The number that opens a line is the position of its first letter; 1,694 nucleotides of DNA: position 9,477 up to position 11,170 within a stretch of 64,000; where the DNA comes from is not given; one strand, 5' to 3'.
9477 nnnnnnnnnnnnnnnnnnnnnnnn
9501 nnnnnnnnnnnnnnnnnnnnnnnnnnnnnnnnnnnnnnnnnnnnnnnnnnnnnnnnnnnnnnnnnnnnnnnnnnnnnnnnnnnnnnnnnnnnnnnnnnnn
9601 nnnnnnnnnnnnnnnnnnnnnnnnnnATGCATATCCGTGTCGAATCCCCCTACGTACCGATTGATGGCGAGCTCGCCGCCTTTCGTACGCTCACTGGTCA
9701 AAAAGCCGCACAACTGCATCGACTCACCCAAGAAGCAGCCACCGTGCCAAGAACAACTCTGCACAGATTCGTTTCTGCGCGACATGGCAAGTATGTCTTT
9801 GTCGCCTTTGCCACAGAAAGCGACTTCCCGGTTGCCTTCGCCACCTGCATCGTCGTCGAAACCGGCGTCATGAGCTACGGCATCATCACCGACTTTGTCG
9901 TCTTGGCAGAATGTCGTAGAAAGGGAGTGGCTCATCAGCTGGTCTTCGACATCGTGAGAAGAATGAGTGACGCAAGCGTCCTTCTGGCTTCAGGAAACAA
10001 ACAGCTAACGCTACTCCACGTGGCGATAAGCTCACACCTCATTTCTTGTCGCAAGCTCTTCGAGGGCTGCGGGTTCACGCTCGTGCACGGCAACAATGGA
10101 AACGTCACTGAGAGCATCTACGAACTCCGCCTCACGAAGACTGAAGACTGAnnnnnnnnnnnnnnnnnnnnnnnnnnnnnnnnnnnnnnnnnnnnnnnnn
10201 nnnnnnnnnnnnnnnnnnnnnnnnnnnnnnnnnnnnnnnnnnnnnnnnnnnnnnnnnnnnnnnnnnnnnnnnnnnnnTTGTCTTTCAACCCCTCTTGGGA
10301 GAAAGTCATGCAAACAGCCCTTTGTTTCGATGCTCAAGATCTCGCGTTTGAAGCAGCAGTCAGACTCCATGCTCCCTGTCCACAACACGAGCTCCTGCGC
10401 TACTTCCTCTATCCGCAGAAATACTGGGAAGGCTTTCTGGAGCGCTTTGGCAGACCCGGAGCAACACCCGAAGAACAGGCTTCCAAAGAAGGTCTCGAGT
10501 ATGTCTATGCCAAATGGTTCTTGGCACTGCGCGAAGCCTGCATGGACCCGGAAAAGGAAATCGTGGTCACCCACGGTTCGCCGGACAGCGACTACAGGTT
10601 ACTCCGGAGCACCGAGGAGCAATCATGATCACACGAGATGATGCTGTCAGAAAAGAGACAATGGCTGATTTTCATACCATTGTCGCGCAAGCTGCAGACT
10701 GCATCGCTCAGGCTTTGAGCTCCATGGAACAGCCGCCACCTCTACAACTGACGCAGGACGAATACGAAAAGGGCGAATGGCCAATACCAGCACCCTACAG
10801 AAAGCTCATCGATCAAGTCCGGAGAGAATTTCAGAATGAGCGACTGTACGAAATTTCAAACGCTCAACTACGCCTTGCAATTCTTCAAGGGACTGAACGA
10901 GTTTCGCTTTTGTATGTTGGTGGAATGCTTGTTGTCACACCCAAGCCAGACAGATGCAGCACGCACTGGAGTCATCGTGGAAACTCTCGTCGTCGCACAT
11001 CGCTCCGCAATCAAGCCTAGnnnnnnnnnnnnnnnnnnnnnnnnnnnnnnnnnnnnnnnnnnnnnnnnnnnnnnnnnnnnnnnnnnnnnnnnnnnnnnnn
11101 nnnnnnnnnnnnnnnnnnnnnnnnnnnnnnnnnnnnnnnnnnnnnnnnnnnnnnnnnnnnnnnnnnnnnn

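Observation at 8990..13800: About 4.8 kb high-GC island of orphan genes next to the DUF3467 locus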

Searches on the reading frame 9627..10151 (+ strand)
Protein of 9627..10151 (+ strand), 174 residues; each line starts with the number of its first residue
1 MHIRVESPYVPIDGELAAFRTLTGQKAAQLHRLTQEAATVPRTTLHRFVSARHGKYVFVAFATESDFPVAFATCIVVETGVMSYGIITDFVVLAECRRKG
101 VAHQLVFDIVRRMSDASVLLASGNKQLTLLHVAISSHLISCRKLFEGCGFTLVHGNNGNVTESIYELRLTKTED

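Call 4: search_protein_families(library=pfam, proteins=[window:9627-10151:+], max_evalue=0.1)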
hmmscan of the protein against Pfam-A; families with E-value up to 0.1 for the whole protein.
window:9627-10151:+ (174 aa): 5 families
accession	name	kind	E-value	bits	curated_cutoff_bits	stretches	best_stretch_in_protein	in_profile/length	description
PF00583.31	Acetyltransf_1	-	0.00015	22.5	20.7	1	48-116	27-91/116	Acetyltransferase (GNAT) family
PF13508.13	Acetyltransf_7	-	0.0007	20.4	27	1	57-151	5-83/84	Acetyltransferase (GNAT) domain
PF13673.13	Acetyltransf_10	-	0.0046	17.4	23.6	1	80-116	47-83/128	Acetyltransferase (GNAT) domain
PF13527.13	Acetyltransf_9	-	0.018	15.4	25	1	75-121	63-109/127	Acetyltransferase (GNAT) domain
PF13420.13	Acetyltransf_4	-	0.063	13.8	24.3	1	30-153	22-137/155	Acetyltransferase (GNAT) domain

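Call 11: search_protein_families(library=padloc, proteins=[window:9627-10151:+], max_evalue=0.1)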
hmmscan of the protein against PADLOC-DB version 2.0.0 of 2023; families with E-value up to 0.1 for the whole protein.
window:9627-10151:+ (174 aa): 0 families

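Call 12: search_protein_families(library=ncbifam, proteins=[window:9627-10151:+], max_evalue=0.1)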
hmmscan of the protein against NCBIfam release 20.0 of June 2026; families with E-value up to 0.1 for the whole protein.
window:9627-10151:+ (174 aa): 1 family
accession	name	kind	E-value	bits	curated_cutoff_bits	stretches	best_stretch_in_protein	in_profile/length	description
NF033213.1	matur_PanM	equivalog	0.081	12.7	68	0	83-121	61-99/130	aspartate 1-decarboxylase autocleavage activator PanM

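Call 13: search_protein_families(library=phrogs, proteins=[window:9627-10151:+], max_evalue=0.1)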
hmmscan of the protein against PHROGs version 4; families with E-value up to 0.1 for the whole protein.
window:9627-10151:+ (174 aa): 2 families
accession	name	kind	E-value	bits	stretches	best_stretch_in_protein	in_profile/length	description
phrog_3810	-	other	0.00037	21.5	1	33-107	36-108/155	acetyltransferase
phrog_1249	-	other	0.0088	16.8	1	58-153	60-149/180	acetyltransferase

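Call 53: search_protein_families(library=padloc, proteins=[L212:3146-4192:+, L212:4622-5080:-], max_evalue=0.01)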
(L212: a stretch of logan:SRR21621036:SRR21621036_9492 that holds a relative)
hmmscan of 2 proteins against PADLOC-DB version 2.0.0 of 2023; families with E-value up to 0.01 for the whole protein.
L212:3146-4192:+ (348 aa): 52 families (the best 25 are shown)
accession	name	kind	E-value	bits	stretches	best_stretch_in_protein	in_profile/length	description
PDLC02941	RT_II-A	-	4.9e-25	86.3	2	167-306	149-277/309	-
PDLC02952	RT_VI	-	9.3e-21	72.3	2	165-275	138-244/279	-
PDLC03740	RT_outgroup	-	6.4e-20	69.8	2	168-245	251-327/407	retron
PDLC02949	RT_other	-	6.4e-20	69.8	1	168-244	314-389/481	-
PDLC02943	RT_III-A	-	9.1e-19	65.5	1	164-287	155-271/322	-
PDLC02946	RT_III-A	-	7.6e-18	62.7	1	165-243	168-244/330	-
PDLC02945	RT_III-A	-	8.3e-18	62.6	1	26-243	74-275/362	-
PDLC02956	RT_XIII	-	8.6e-17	59.3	1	165-258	269-361/469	-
PDLC02960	RT-Protease_XI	-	8.8e-17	59.2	2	164-244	140-229/506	single gene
PDLC02959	RT-Protease_XI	-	1e-16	59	2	164-243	142-231/510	single gene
PDLC02938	RT_I-B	-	1.5e-16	58.5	1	73-322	72-280/332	-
PDLC02967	RT-Toprim_I-C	-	4.7e-16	56.7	1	166-245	153-235/549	single gene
PDLC02966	RT-Toprim_I-C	-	5.2e-16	56.3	2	164-244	161-251/568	single gene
PDLC02948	RT_IX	-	5.5e-16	56.5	1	165-243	176-253/317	-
PDLC02963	RT-Toprim_I-C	-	6.6e-16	56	2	164-244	156-246/552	single gene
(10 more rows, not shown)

L212:4622-5080:- (152 aa): 0 families

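Call 54: search_protein_families(library=pfam, proteins=[L212:3062-4192:+, L212:4622-5080:-], max_evalue=0.01)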
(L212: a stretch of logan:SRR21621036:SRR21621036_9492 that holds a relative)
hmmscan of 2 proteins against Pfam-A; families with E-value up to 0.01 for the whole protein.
L212:3062-4192:+ (376 aa): 1 family
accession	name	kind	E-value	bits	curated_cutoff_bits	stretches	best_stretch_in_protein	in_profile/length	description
PF00078.32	RVT_1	-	1.1e-12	48.6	29.6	1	57-270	6-190/205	Reverse transcriptase (RNA-dependent DNA polymerase)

L212:4622-5080:- (152 aa): 5 families
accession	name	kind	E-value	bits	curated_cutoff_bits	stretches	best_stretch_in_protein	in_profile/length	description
PF00583.31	Acetyltransf_1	-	3.8e-14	53.4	20.7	1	55-140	37-116/116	Acetyltransferase (GNAT) family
PF13508.13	Acetyltransf_7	-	2.4e-11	44.3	27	1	64-141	12-83/84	Acetyltransferase (GNAT) domain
PF13673.13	Acetyltransf_10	-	4.2e-08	33.7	23.6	1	77-146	52-113/128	Acetyltransferase (GNAT) domain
PF14542.12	Acetyltransf_CG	-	5.4e-07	30.1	30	1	74-118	15-59/80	GCN5-related N-acetyl-transferase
PF08445.16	FR47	-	0.0013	19.1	22.1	1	84-146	22-83/86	FR47-like protein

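Call 58: find_homologous_proteins(query=window:9627-10151:+, max_evalue=0.001)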
Query window:9627-10151:+ (174 aa): 4 proteins with E <= 0.001 among 55 candidates.
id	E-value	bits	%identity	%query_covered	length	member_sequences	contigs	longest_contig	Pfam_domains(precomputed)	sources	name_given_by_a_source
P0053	3.6e-102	357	94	100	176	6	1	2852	-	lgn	-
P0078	8.3e-73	261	70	100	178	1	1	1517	PF00583.32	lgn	-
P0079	1.0e-59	219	62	100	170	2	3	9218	PF13508.14,PF00583.32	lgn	-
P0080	6.9e-55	203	59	100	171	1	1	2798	-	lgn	-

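Call 60: find_encoding_contigs(protein=P0079, flank=10000, max_places=3)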
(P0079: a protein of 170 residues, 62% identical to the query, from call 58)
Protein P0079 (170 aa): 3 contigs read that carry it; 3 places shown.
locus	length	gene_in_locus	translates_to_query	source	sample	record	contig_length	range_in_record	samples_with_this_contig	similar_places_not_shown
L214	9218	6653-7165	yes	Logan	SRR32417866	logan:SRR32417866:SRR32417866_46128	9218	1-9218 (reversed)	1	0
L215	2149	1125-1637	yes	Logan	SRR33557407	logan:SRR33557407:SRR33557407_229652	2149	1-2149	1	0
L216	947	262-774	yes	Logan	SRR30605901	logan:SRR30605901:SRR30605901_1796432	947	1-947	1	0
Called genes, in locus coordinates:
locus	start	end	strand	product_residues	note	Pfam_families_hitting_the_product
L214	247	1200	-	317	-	PF18075:FtsX_ECD, PF02687:FtsX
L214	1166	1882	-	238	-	PF00005:ABC_tran, PF13304:AAA_21 (faint)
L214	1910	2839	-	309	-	PF03462:PCRF, PF00472:RF-1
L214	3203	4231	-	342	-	PF13098:Thioredoxin_2 (faint), PF13462:Thioredoxin_4, PF01323:DSBA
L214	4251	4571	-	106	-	-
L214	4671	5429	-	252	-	-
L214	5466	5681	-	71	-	-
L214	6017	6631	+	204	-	PF00583:Acetyltransf_1, PF13673:Acetyltransf_10 (faint), PF13508:Acetyltransf_7 (faint)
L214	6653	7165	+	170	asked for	PF00583:Acetyltransf_1 (weak), PF13508:Acetyltransf_7 (weak)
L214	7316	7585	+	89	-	-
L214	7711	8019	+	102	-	-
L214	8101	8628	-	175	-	PF10517:DM13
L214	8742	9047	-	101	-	-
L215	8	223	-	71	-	-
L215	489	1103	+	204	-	PF00583:Acetyltransf_1, PF13508:Acetyltransf_7 (weak)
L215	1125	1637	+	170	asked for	PF00583:Acetyltransf_1 (weak), PF13508:Acetyltransf_7 (weak)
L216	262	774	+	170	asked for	PF00583:Acetyltransf_1 (weak), PF13508:Acetyltransf_7 (weak)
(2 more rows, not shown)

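Call 61: find_encoding_contigs(protein=P0080, flank=10000, max_places=2)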
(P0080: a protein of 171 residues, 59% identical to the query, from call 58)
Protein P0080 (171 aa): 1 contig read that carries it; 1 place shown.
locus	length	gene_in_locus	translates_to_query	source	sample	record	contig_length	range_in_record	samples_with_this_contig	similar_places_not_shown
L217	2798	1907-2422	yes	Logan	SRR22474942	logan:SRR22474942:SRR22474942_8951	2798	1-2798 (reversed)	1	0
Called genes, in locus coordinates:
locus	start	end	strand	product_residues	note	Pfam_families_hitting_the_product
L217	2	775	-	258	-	?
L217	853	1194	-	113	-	PF01257:2Fe-2S_thioredx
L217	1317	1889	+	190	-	PF00583:Acetyltransf_1 (weak)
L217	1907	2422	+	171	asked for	-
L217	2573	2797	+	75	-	?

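Call 79: search_solved_structures(query=window:9627-10151:+, max_evalue=0.01)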
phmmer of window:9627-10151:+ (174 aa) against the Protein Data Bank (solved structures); distinct sequences matched with E-value up to 0.01: 0.

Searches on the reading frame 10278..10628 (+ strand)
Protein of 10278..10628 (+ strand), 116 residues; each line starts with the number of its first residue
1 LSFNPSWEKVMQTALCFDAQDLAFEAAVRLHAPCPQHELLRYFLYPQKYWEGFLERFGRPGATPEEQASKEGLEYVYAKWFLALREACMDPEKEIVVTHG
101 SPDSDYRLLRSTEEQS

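Call 4: search_protein_families(library=pfam, proteins=[window:10278-10628:+], max_evalue=0.1)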
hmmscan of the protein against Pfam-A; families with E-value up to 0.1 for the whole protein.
window:10278-10628:+ (116 aa): 0 families

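Call 11: search_protein_families(library=padloc, proteins=[window:10308-10628:+], max_evalue=0.1)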
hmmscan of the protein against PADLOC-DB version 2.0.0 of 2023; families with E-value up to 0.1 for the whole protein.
window:10308-10628:+ (106 aa): 0 families

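Call 12: search_protein_families(library=ncbifam, proteins=[window:10308-10628:+], max_evalue=0.1)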
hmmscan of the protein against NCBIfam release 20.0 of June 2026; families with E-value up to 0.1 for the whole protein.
window:10308-10628:+ (106 aa): 0 families

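Call 13: search_protein_families(library=phrogs, proteins=[window:10308-10628:+], max_evalue=0.1)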
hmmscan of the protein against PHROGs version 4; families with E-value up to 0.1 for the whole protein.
window:10308-10628:+ (106 aa): 0 families

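Call 53: search_protein_families(library=padloc, proteins=[L212:3146-4192:+, L212:4622-5080:-], max_evalue=0.01)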
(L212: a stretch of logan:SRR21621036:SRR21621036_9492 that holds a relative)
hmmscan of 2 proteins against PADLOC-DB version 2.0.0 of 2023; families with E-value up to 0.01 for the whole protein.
L212:3146-4192:+ (348 aa): 52 families (the best 25 are shown)
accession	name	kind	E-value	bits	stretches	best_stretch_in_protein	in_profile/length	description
PDLC02941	RT_II-A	-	4.9e-25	86.3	2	167-306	149-277/309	-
PDLC02952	RT_VI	-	9.3e-21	72.3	2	165-275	138-244/279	-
PDLC03740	RT_outgroup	-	6.4e-20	69.8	2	168-245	251-327/407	retron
PDLC02949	RT_other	-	6.4e-20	69.8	1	168-244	314-389/481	-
PDLC02943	RT_III-A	-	9.1e-19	65.5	1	164-287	155-271/322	-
PDLC02946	RT_III-A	-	7.6e-18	62.7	1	165-243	168-244/330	-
PDLC02945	RT_III-A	-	8.3e-18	62.6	1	26-243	74-275/362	-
PDLC02956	RT_XIII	-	8.6e-17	59.3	1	165-258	269-361/469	-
PDLC02960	RT-Protease_XI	-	8.8e-17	59.2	2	164-244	140-229/506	single gene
PDLC02959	RT-Protease_XI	-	1e-16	59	2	164-243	142-231/510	single gene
PDLC02938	RT_I-B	-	1.5e-16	58.5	1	73-322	72-280/332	-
PDLC02967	RT-Toprim_I-C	-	4.7e-16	56.7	1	166-245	153-235/549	single gene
PDLC02966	RT-Toprim_I-C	-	5.2e-16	56.3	2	164-244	161-251/568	single gene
PDLC02948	RT_IX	-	5.5e-16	56.5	1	165-243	176-253/317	-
PDLC02963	RT-Toprim_I-C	-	6.6e-16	56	2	164-244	156-246/552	single gene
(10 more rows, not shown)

L212:4622-5080:- (152 aa): 0 families

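Call 54: search_protein_families(library=pfam, proteins=[L212:3062-4192:+, L212:4622-5080:-], max_evalue=0.01)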
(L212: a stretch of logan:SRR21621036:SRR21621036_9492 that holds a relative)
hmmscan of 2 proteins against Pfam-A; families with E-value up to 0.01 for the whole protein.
L212:3062-4192:+ (376 aa): 1 family
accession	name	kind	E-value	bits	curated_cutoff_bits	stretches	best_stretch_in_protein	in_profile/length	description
PF00078.32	RVT_1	-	1.1e-12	48.6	29.6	1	57-270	6-190/205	Reverse transcriptase (RNA-dependent DNA polymerase)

L212:4622-5080:- (152 aa): 5 families
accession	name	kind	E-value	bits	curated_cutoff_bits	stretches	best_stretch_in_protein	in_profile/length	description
PF00583.31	Acetyltransf_1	-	3.8e-14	53.4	20.7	1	55-140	37-116/116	Acetyltransferase (GNAT) family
PF13508.13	Acetyltransf_7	-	2.4e-11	44.3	27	1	64-141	12-83/84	Acetyltransferase (GNAT) domain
PF13673.13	Acetyltransf_10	-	4.2e-08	33.7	23.6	1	77-146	52-113/128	Acetyltransferase (GNAT) domain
PF14542.12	Acetyltransf_CG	-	5.4e-07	30.1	30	1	74-118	15-59/80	GCN5-related N-acetyl-transferase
PF08445.16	FR47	-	0.0013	19.1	22.1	1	84-146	22-83/86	FR47-like protein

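Call 86: predict_structure(protein=window:10308-10628:+)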
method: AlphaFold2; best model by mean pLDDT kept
length: 106 residues; sequences in the alignment: 1
mean_pLDDT: 58.0   pTM: 0.54
mean pLDDT of the five models: 58.0, 56.4, 55.6, 51.2, 43.5
residues with pLDDT >= 90: 0; 70-90: 31; 50-70: 36; < 50: 39
segments of 3 or more residues with pLDDT < 50: 1-12, 26-28, 90-94, 98-106
pLDDT, mean of each block of 10 residues (from residue 1): 38 49 48 53 77 79 75 67 60 47 35
secondary structure, 60 per line:
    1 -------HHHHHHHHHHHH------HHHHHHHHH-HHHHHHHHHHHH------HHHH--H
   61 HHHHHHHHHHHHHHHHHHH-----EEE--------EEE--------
elements in order: H8-19 H26-34 H36-47 H54-57 H60-79 E85-87 E96-98

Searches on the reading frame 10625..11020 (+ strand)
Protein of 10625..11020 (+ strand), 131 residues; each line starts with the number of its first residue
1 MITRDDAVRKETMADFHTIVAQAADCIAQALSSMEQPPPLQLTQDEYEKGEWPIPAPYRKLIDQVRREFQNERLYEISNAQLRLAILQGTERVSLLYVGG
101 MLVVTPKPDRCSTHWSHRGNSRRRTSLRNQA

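Call 11: search_protein_families(library=padloc, proteins=[window:10625-11020:+], max_evalue=0.1)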
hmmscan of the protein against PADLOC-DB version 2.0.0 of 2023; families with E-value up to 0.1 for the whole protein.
window:10625-11020:+ (131 aa): 0 families

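Call 12: search_protein_families(library=ncbifam, proteins=[window:10625-11020:+], max_evalue=0.1)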
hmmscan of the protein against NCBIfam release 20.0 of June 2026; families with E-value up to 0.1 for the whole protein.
window:10625-11020:+ (131 aa): 0 families

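Call 13: search_protein_families(library=phrogs, proteins=[window:10625-11020:+], max_evalue=0.1)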
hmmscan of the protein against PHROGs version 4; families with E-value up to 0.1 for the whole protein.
window:10625-11020:+ (131 aa): 0 families

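Call 53: search_protein_families(library=padloc, proteins=[L212:3146-4192:+, L212:4622-5080:-], max_evalue=0.01)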
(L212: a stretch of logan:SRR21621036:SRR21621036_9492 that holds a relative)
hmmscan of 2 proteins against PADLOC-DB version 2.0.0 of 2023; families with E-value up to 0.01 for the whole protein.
L212:3146-4192:+ (348 aa): 52 families (the best 25 are shown)
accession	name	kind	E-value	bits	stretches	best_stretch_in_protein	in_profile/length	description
PDLC02941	RT_II-A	-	4.9e-25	86.3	2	167-306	149-277/309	-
PDLC02952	RT_VI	-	9.3e-21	72.3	2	165-275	138-244/279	-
PDLC03740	RT_outgroup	-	6.4e-20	69.8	2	168-245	251-327/407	retron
PDLC02949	RT_other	-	6.4e-20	69.8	1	168-244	314-389/481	-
PDLC02943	RT_III-A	-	9.1e-19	65.5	1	164-287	155-271/322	-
PDLC02946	RT_III-A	-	7.6e-18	62.7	1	165-243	168-244/330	-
PDLC02945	RT_III-A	-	8.3e-18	62.6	1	26-243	74-275/362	-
PDLC02956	RT_XIII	-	8.6e-17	59.3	1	165-258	269-361/469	-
PDLC02960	RT-Protease_XI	-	8.8e-17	59.2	2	164-244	140-229/506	single gene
PDLC02959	RT-Protease_XI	-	1e-16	59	2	164-243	142-231/510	single gene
PDLC02938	RT_I-B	-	1.5e-16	58.5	1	73-322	72-280/332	-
PDLC02967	RT-Toprim_I-C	-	4.7e-16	56.7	1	166-245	153-235/549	single gene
PDLC02966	RT-Toprim_I-C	-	5.2e-16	56.3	2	164-244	161-251/568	single gene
PDLC02948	RT_IX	-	5.5e-16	56.5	1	165-243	176-253/317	-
PDLC02963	RT-Toprim_I-C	-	6.6e-16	56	2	164-244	156-246/552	single gene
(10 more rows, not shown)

L212:4622-5080:- (152 aa): 0 families

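Call 54: search_protein_families(library=pfam, proteins=[L212:3062-4192:+, L212:4622-5080:-], max_evalue=0.01)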
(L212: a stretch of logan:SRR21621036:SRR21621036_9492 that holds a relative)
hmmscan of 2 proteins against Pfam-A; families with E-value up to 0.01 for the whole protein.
L212:3062-4192:+ (376 aa): 1 family
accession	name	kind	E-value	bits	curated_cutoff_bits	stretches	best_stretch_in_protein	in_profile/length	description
PF00078.32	RVT_1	-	1.1e-12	48.6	29.6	1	57-270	6-190/205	Reverse transcriptase (RNA-dependent DNA polymerase)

L212:4622-5080:- (152 aa): 5 families
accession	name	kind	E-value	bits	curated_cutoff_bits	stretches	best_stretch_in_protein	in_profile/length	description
PF00583.31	Acetyltransf_1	-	3.8e-14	53.4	20.7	1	55-140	37-116/116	Acetyltransferase (GNAT) family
PF13508.13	Acetyltransf_7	-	2.4e-11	44.3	27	1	64-141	12-83/84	Acetyltransferase (GNAT) domain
PF13673.13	Acetyltransf_10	-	4.2e-08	33.7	23.6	1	77-146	52-113/128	Acetyltransferase (GNAT) domain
PF14542.12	Acetyltransf_CG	-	5.4e-07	30.1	30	1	74-118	15-59/80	GCN5-related N-acetyl-transferase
PF08445.16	FR47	-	0.0013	19.1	22.1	1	84-146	22-83/86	FR47-like protein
